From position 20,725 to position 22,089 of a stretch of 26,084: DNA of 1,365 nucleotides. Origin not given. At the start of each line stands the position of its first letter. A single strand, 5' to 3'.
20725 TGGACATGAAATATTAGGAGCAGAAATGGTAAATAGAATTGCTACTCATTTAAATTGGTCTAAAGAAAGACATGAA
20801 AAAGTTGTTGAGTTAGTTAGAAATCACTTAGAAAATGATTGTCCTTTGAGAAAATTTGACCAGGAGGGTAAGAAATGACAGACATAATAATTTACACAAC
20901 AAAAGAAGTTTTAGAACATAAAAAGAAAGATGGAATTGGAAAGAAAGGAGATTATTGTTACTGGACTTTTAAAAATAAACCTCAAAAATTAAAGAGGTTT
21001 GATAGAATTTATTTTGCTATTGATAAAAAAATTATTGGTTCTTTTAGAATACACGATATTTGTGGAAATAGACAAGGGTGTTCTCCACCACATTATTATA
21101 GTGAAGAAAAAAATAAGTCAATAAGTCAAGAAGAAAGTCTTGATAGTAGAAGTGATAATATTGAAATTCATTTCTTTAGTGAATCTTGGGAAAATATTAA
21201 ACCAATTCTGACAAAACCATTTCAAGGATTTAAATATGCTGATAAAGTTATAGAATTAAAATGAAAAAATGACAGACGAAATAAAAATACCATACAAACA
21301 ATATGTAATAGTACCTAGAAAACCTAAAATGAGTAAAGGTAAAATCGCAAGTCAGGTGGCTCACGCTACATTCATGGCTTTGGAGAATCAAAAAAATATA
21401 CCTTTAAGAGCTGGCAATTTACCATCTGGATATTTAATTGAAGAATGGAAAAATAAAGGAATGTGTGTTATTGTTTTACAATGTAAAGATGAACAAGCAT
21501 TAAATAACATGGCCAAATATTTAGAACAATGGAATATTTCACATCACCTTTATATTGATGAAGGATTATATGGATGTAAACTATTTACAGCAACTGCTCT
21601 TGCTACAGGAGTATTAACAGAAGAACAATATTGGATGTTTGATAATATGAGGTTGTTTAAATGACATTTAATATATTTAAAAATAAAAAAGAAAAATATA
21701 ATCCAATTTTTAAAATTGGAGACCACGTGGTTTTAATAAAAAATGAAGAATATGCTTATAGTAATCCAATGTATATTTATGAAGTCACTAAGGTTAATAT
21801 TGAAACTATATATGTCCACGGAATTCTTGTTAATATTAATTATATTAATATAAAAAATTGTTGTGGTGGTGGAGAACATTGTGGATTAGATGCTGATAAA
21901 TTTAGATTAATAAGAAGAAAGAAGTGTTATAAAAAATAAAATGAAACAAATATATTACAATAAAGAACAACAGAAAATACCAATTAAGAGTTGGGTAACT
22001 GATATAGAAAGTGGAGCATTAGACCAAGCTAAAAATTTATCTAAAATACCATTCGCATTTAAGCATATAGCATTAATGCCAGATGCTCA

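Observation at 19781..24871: Nine-gene plus-strand island combining CCA-adding/HD enzyme, PTH2, RtcB and an RlaP-like nucleotidyltransferase: a multi-pronged tRNA repair (counter-defence) cassette with uncharacterised partners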

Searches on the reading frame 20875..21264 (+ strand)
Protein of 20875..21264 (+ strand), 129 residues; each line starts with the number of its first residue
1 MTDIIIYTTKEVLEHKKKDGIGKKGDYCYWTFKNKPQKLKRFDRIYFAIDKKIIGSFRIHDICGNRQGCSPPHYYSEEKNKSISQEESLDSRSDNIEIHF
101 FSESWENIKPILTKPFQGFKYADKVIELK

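Call 3: search_protein_families(library=pfam, proteins=[window:20875-21264:+], max_evalue=0.1)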
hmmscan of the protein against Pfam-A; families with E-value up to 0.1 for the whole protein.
window:20875-21264:+ (129 aa): 1 family
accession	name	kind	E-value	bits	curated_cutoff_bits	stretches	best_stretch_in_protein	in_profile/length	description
PF18624.6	CdiI_4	-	0.091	13.6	25.9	0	13-49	23-61/103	CDI immunity protein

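Call 4: search_protein_families(library=phrogs, proteins=[window:20875-21264:+], max_evalue=0.01)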
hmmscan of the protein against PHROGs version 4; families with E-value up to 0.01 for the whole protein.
window:20875-21264:+ (129 aa): 0 families

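Call 26: search_solved_structures(query=window:20875-21264:+, max_evalue=10)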
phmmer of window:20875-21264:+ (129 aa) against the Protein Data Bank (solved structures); distinct sequences matched with E-value up to 10: 3.
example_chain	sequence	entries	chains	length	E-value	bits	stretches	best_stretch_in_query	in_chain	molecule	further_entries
2rn8_A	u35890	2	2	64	0.71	13.4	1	33-78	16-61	Tyrosine-protein kinase ITK/TSK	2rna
2k79_A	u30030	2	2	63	0.82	13.2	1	33-78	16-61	SH3 domain of Tyrosine-protein kinase ITK/TSK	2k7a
2kav_A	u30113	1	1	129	1.5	12.3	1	67-123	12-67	Sodium channel protein type 2 subunit alpha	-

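Call 45: find_homologous_proteins(query=window:20875-21264:+, max_evalue=0.001)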
Query window:20875-21264:+ (129 aa): 63 proteins with E <= 0.001 among 72 candidates.
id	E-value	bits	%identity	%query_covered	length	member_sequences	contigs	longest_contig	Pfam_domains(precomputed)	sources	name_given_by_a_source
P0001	5.3e-83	294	100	100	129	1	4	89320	-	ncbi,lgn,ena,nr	ncbi:hypothetical protein KAI04_04895 [Candidatus Pacearchaeota archaeon]|nr:hypothetical protein [C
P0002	5.3e-68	245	84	99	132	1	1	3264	-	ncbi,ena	-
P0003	5.3e-68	245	83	98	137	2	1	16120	-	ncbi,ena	-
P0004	1.0e-67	244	83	100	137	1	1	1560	-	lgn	-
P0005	1.9e-61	224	78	100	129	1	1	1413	-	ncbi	-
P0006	9.0e-60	219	78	99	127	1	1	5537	-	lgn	-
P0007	1.3e-59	218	79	97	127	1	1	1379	-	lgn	-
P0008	9.7e-36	141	61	97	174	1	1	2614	-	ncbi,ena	-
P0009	1.5e-35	140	61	91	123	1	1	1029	-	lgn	-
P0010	3.2e-35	139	59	97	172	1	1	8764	-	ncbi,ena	-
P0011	1.4e-24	105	53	100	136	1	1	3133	-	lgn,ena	-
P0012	6.4e-23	99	46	95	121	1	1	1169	-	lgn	-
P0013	1.3e-18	85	42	98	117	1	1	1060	-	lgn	-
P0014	2.2e-17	81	48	100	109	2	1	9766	-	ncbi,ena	-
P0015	4.6e-16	77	43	99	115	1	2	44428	-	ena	-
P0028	3.3e-14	71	42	99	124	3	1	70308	-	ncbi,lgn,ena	-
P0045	1.3e-10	60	35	99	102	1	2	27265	-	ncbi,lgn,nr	ncbi:MAG: hypothetical protein K9L30_15815 [Desulfobacterales bacterium]|nr:hypothetical protein [De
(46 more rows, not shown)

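Call 46: find_encoding_contigs(protein=P0028, flank=6000, max_places=2)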
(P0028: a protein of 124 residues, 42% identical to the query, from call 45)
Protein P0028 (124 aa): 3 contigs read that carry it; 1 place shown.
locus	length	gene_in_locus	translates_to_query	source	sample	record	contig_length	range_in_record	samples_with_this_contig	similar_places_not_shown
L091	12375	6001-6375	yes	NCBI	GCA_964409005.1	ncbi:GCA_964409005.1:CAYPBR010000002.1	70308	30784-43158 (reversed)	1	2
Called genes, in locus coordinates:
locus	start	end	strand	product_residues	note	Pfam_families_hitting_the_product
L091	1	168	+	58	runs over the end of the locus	-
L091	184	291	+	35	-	-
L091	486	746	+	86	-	-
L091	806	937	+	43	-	PF24434:DUF7557 (weak)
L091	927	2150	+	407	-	PF12323:HTH_OrfB_IS605, PF01385:OrfB_IS605, PF07282:Cas12f1-like_TNB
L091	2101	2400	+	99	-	-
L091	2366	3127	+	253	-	PF10127:RlaP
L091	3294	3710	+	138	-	-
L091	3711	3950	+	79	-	-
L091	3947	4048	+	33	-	-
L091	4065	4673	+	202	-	-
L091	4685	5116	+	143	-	-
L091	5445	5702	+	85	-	-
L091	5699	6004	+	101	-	-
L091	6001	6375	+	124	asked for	-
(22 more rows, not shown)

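Call 47: find_encoding_contigs(protein=P0015, flank=6000, max_places=2)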
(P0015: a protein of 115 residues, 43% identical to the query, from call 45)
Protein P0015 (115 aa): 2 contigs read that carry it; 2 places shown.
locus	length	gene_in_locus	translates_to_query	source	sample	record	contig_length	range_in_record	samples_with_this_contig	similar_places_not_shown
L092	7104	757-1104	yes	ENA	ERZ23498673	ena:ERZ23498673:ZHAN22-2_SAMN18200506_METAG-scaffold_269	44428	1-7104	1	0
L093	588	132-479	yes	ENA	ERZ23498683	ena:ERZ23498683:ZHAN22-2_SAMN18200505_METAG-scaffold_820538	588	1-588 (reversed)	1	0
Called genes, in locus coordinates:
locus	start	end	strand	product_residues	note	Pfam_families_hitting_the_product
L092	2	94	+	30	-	?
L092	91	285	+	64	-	-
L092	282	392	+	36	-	-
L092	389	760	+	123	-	PF09643:YopX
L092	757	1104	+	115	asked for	-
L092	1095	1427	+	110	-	-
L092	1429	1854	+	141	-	-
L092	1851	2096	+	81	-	-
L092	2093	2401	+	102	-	-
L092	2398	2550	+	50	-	-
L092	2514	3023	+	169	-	PF01844:HNH, PF14279:HNH_5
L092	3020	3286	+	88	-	-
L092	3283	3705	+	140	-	PF13302:Acetyltransf_3, PF00583:Acetyltransf_1, PF13673:Acetyltransf_10, PF13508:Acetyltransf_7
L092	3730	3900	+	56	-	-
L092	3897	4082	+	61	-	-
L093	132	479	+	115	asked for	-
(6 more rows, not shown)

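Call 48: find_encoding_contigs(protein=P0045, flank=6000, max_places=2)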
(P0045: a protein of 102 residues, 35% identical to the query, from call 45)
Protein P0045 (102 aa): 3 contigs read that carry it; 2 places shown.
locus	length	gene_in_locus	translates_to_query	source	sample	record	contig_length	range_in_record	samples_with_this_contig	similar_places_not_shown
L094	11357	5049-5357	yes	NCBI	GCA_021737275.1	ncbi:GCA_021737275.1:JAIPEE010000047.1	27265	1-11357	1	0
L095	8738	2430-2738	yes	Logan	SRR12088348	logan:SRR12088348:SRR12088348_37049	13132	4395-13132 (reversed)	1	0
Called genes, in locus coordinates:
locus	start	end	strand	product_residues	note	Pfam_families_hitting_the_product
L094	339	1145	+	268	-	PF14659:Phage_int_SAM_3 (faint), PF24885:TPR_NPHP3, PF13374:TPR_10, PF13424:TPR_12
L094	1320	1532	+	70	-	-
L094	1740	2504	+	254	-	-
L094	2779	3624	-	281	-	PF04556:DpnII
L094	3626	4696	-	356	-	PF02086:MethyltransfD12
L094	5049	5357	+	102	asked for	-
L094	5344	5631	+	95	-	-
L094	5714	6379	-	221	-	-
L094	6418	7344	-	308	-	-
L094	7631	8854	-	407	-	PF14659:Phage_int_SAM_3 (weak), PF00589:Phage_integrase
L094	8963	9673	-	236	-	PF00092:VWA (weak), PF13519:VWA_2 (faint)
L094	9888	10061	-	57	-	-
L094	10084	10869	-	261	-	PF00226:DnaJ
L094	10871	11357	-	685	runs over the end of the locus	-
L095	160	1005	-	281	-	PF04556:DpnII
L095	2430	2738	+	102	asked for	-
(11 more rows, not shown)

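Call 49: find_encoding_contigs(protein=P0003, flank=10000, max_places=2)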
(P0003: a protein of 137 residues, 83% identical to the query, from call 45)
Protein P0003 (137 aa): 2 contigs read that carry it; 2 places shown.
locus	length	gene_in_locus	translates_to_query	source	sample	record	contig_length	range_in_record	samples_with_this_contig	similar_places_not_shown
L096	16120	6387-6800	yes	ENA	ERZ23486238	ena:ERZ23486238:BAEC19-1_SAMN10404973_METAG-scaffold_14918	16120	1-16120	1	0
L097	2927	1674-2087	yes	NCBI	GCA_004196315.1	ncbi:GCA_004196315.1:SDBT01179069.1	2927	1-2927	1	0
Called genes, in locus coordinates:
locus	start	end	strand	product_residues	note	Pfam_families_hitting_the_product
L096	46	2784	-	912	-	-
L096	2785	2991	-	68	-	-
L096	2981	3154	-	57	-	-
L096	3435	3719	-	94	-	-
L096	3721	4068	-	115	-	-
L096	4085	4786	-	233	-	-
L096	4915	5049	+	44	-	-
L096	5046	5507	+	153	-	PF01844:HNH, PF14279:HNH_5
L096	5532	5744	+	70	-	-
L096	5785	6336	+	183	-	-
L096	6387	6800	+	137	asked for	-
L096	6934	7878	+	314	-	-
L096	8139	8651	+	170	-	-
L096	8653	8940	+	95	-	-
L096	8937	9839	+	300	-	PF00589:Phage_integrase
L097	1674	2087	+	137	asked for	-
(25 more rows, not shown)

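Call 50: find_encoding_contigs(protein=P0010, flank=10000, max_places=2)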
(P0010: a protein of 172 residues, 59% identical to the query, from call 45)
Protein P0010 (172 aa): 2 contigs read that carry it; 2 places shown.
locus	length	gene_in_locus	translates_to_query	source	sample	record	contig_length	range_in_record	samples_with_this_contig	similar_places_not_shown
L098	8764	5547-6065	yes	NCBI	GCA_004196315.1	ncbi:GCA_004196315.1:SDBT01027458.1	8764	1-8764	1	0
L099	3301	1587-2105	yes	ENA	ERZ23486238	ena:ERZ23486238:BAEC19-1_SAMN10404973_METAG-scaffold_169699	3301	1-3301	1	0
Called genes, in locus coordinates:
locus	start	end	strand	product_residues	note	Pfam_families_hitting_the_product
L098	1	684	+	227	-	?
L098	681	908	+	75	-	-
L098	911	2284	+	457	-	PF01935:DUF87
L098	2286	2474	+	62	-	-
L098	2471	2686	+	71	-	-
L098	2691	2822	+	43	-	-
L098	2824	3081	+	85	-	-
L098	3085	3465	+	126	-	-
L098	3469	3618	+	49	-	-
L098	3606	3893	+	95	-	-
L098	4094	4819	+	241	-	PF01066:CDP-OH_P_transf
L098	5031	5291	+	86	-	-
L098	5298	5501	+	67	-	-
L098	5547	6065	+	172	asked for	-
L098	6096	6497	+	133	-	PF01467:CTP_transf_like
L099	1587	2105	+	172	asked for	-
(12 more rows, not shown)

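Call 58: predict_structure(alignment_id=A1)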
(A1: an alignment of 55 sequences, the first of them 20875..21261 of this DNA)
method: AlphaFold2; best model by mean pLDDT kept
length: 129 residues; sequences in the alignment: 55
mean_pLDDT: 81.7   pTM: 0.75
mean pLDDT of the five models: 81.7, 80.7, 79.5, 76.8, 76.7
residues with pLDDT >= 90: 62; 70-90: 35; 50-70: 28; < 50: 4
segments of 3 or more residues with pLDDT < 50: 20-22
pLDDT, mean of each block of 10 residues (from residue 1): 93 81 67 87 95 96 77 58 53 78 93 95 92
secondary structure, 60 per line:
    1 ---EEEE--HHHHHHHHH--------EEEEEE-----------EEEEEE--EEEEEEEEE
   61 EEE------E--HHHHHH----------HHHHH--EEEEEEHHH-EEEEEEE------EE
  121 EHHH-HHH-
elements in order: E4-7 H10-18 E27-32 E44-49 E52-63 H73-78 H89-93 E96-101 E106-112 E119-121

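Call 60: fold_search(model_id=the predicted structure, library=pdb)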
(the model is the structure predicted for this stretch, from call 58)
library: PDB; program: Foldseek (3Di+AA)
matches with E <= 10: 236; with E <= 0.001: 2
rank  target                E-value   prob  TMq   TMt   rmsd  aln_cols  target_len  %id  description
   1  5y6c_A                4.6e-04  1.00  0.51  0.47   6.3       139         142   13  Crystal structure of ZmASCH S128A mutant protein from Zymomonas mobilis (released 2018-07-18)
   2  5y6b_B                9.8e-04  1.00  0.53  0.49   6.2       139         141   12  Crystal structure of ZmASCH Y47F mutant protein from Zymomonas mobilis (released 2018-07-18)
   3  5y6b_D                1.3e-03  1.00  0.54  0.51   6.4       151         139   12  Crystal structure of ZmASCH Y47F mutant protein from Zymomonas mobilis (released 2018-07-18)
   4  5guq_C                1.3e-03  1.00  0.50  0.44   6.6       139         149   14  Crystal structure of ASCH from Zymomonas mobilis (released 2017-08-30)
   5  5y6b_A                1.5e-03  1.00  0.52  0.47   6.3       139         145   13  Crystal structure of ZmASCH Y47F mutant protein from Zymomonas mobilis (released 2018-07-18)
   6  5guq_A                2.0e-03  1.00  0.51  0.47   6.6       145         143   15  Crystal structure of ASCH from Zymomonas mobilis (released 2017-08-30)
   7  5gus_A                4.7e-03  1.00  0.50  0.46   6.3       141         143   13  Crystal structure of ASCH domain from Zymomonas mobilis (released 2017-08-30)
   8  6yex_A                5.4e-03  0.99  0.47  0.23   7.6       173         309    9  VcaM4I restriction endonuclease in the absence of DNA (released 2020-12-16)
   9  5gus_B                8.9e-03  0.99  0.50  0.46   6.3       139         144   13  Crystal structure of ASCH domain from Zymomonas mobilis (released 2017-08-30)
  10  2dp9                  1.8e-02  0.94  0.41  0.42   7.4       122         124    8  Crystal Structure of Conserved Hypothetical Protein TTHA0113 from Thermus thermophilus HB8 (released 2006-11-08)
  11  6kir                  3.0e-02  0.98  0.51  0.43   5.7       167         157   10  High resolution structure of mouse CXorf40A (released 2020-07-22)
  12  9kyl_B                3.1e-02  0.96  0.50  0.47   6.2       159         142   11  Crystal structure of human TRIP4 in complex with 11bp dsDNA (released 2025-08-20)
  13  5y7d                  3.4e-02  0.97  0.52  0.43   6.1       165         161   10  Crystal structure of human Endothelial-overexpressed LPS associated factor 1 (released 2018-08-22)
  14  9kyl_A                3.8e-02  0.94  0.49  0.47   6.7       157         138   10  Crystal structure of human TRIP4 in complex with 11bp dsDNA (released 2025-08-20)
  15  1r6x                  4.6e-02  0.77  0.34  0.14   6.6        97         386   16  The Crystal Structure of a Truncated Form of Yeast ATP Sulfurylase, Lacking the C-Terminal APS Kinase-like Domain, in co (released 2003-11-11)
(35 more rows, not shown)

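Call 100: search_protein_families(library=padloc, proteins=[window:20875-21264:+], max_evalue=0.01)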
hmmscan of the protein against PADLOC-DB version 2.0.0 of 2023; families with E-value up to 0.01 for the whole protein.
window:20875-21264:+ (129 aa): 0 families

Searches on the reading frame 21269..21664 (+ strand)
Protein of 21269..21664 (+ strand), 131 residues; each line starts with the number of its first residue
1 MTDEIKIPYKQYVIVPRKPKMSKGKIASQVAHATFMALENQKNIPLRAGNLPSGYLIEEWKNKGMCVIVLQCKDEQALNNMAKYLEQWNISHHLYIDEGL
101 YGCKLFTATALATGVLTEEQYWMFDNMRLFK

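Call 3: search_protein_families(library=pfam, proteins=[window:21269-21664:+], max_evalue=0.1)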
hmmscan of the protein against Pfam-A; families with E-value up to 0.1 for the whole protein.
window:21269-21664:+ (131 aa): 1 family
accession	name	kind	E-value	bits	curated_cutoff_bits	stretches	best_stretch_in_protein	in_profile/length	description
PF01981.21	PTH2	-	1.2e-19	71.1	23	1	9-115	1-99/115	Peptidyl-tRNA hydrolase PTH2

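Call 4: search_protein_families(library=phrogs, proteins=[window:21269-21664:+], max_evalue=0.01)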
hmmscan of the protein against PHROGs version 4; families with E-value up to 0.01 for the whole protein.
window:21269-21664:+ (131 aa): 2 families
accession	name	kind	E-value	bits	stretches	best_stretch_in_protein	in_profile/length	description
phrog_1866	-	unknown function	8.4e-13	49.5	1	6-118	5-112/126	-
phrog_3668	-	other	0.00029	21.8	1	27-110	19-95/152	hydrolase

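Call 56: search_solved_structures(query=window:21269-21664:+, max_evalue=0.01, show_alignments=2)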
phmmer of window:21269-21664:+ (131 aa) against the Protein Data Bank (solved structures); distinct sequences matched with E-value up to 0.01: 6.
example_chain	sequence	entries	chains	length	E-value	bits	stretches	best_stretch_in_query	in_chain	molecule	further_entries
24bt_A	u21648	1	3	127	1.6e-06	31.3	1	8-118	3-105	peptidyl-tRNA hydrolase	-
1wn2_A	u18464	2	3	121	1.7e-06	31.2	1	8-119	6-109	Peptidyl-tRNA hydrolase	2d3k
1xty_A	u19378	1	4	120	7.2e-06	29.2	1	10-117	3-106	Peptidyl-tRNA hydrolase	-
1rlk_A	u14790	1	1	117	0.00052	23.2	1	10-119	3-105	Hypothetical protein Ta0108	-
1q7s_A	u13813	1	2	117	0.00094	22.3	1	9-100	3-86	bit1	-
1rzw_A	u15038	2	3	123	0.0021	21.2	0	9-115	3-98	Protein AF2095(GR4) | Peptidyl-tRNA hydrolase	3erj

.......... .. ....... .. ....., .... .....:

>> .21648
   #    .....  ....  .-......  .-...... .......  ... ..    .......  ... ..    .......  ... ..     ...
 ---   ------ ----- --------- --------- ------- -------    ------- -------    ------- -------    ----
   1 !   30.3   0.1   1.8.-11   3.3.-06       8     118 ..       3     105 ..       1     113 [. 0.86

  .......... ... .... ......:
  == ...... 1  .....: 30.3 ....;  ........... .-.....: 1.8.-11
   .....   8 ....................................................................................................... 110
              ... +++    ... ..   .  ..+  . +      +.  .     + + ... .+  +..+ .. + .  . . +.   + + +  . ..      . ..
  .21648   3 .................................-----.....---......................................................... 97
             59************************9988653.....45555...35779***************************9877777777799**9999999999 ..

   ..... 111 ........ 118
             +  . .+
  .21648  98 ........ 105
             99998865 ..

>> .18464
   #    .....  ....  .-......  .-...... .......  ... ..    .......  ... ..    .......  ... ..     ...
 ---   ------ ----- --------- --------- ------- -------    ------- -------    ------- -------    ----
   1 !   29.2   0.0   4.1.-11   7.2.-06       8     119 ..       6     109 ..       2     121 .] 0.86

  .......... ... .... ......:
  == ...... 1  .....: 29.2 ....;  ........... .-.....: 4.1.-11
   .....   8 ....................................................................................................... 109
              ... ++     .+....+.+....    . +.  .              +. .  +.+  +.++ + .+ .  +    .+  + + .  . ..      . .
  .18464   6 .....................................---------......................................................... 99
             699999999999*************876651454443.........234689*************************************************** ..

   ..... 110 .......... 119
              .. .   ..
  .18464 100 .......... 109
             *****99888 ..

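Call 87: search_dna_similar(query=window:21269-21661:+, collection=phages, mode=protein, max_evalue=0.001, max_rows=25, rows=spread)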
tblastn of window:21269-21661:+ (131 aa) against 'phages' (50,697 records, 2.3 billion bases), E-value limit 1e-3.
No match.

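Call 89: search_protein_families(library=ncbifam, proteins=[window:21269-21664:+], max_evalue=0.001)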
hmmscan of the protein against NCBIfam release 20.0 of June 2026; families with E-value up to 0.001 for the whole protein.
window:21269-21664:+ (131 aa): 2 families
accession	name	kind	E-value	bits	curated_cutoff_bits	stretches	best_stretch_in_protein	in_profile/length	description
NF003314.0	PRK04322.1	equivalog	1.6e-15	57.2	126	1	9-119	3-105/117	peptidyl-tRNA hydrolase Pth2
TIGR00283.1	arch_pth2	equivalog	1.2e-11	44.9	82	1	10-117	2-101/115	aminoacyl-tRNA hydrolase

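Call 100: search_protein_families(library=padloc, proteins=[window:21269-21664:+], max_evalue=0.01)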
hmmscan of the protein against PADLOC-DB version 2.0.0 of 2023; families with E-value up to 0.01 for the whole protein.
window:21269-21664:+ (131 aa): 0 families

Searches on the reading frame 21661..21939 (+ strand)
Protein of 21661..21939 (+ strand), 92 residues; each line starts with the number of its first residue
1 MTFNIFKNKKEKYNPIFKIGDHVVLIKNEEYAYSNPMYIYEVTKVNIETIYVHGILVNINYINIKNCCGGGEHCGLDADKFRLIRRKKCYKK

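Call 3: search_protein_families(library=pfam, proteins=[window:21661-21939:+], max_evalue=0.1)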
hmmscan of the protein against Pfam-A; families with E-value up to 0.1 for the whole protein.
window:21661-21939:+ (92 aa): 1 family
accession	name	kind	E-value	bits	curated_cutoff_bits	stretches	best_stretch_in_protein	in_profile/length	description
PF24203.1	Phage_ProQ_C_like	-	0.08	14.1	27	1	14-54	5-39/112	Phage ProQ C-terminal-like domain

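Call 4: search_protein_families(library=phrogs, proteins=[window:21661-21939:+], max_evalue=0.01)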
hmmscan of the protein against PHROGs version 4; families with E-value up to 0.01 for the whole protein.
window:21661-21939:+ (92 aa): 1 family
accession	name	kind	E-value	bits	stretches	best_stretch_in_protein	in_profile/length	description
phrog_4317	-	unknown function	0.0011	19.3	1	7-55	199-252/455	-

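Call 69: search_protein_representatives(protein=window:21661-21936:+)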
Query: 92 residues. Proteins with E-value up to 0.001 (for the whole library): 2; up to 1e-10: 1; up to 1e-30: 1. The best 2 are listed.
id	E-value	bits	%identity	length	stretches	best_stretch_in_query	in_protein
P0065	1.9e-56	204.3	100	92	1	1-92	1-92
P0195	3.4e-08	49.8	46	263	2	17-86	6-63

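Call 100: search_protein_families(library=padloc, proteins=[window:21661-21939:+], max_evalue=0.01)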
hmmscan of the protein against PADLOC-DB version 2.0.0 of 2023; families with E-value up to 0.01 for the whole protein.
window:21661-21939:+ (92 aa): 0 families

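Call 101: search_protein_families(library=pfam, proteins=[P0195], max_evalue=0.001)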
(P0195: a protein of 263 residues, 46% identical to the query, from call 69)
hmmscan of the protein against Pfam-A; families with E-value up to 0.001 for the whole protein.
P0195 (263 aa): 0 families
